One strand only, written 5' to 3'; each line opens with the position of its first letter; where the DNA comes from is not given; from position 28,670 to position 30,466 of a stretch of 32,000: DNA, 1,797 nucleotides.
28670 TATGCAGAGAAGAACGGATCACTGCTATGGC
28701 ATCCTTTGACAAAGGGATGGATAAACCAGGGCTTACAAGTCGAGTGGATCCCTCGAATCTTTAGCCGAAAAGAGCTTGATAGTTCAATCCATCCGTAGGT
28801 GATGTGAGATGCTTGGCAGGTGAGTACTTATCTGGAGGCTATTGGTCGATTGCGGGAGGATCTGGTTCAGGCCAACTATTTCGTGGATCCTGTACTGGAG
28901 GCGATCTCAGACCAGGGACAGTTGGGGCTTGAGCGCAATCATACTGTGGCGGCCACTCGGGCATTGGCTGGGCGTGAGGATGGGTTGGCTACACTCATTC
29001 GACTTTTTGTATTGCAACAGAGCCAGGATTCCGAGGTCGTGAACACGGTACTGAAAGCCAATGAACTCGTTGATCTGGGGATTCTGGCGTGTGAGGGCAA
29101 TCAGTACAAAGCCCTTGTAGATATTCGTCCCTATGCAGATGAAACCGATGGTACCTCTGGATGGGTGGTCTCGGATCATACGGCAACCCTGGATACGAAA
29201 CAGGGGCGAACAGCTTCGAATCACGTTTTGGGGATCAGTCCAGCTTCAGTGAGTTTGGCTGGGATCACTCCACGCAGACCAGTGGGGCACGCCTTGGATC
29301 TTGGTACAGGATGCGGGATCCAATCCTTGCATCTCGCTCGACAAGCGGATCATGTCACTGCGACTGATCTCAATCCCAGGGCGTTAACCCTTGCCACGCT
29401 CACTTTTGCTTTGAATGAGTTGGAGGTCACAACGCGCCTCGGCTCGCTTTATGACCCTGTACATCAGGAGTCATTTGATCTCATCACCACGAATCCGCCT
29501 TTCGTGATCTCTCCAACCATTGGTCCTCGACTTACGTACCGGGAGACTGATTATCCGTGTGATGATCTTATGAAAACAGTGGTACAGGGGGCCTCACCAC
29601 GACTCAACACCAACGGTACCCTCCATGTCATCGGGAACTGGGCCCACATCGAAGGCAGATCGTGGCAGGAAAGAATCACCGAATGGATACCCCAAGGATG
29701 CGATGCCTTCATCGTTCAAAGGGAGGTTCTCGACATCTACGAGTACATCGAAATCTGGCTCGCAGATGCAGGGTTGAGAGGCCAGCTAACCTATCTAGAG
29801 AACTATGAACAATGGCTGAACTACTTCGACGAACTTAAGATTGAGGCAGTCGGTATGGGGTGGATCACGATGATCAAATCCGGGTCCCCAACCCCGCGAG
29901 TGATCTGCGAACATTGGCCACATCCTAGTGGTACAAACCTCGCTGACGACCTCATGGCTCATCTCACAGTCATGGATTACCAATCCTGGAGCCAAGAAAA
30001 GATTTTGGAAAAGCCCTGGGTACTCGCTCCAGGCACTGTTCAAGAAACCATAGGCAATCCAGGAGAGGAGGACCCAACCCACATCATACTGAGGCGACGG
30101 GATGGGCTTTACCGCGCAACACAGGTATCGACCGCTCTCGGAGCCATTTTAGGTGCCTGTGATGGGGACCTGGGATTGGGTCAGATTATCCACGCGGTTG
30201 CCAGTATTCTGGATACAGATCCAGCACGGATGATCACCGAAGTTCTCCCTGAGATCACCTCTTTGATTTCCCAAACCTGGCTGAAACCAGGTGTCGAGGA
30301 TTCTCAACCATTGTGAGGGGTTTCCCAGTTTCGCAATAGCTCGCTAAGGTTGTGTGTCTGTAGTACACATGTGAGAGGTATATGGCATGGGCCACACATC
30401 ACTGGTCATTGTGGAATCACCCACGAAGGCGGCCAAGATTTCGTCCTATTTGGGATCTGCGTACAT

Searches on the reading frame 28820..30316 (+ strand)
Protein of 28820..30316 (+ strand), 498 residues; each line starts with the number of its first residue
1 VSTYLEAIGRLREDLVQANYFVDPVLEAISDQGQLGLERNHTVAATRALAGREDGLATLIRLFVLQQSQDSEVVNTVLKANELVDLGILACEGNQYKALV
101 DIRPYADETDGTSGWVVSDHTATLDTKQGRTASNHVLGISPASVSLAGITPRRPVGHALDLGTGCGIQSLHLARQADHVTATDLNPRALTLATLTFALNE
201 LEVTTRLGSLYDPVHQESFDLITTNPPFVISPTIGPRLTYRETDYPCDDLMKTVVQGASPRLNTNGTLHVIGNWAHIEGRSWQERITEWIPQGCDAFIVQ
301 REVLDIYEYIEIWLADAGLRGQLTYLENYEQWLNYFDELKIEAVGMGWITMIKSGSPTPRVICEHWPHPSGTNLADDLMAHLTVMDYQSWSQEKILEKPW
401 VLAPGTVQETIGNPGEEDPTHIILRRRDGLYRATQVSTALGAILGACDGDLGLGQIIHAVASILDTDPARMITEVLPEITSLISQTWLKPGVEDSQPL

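Call 106: search_protein_families(library=pfam, max_evalue=0.001, proteins=[window:28820-30316:+])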
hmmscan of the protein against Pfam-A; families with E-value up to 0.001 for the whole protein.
window:28820-30316:+ (498 aa): 7 families
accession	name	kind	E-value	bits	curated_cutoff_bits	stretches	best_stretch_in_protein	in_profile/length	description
PF23186.1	DUF7059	-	1.3e-16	61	27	1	18-98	2-84/85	Domain of unknown function (DUF7059)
PF05175.20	MTS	-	5.9e-15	55.8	23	1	152-273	29-141/170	Methyltransferase small domain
PF13649.12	Methyltransf_25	-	1.1e-07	32.9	27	1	159-224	2-70/97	Methyltransferase domain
PF08241.18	Methyltransf_11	-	1.2e-06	29.5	21.2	1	159-224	1-66/95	Methyltransferase domain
PF25004.1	DUF7782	-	1.8e-05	25.4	27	1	392-484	17-114/120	Domain of unknown function (DUF7782)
PF06325.19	PrmA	-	0.00013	22.1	22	1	157-225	164-233/296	Ribosomal protein L11 methyltransferase (PrmA)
PF08242.18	Methyltransf_12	-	0.00041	21.5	30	0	159-225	1-72/98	Methyltransferase domain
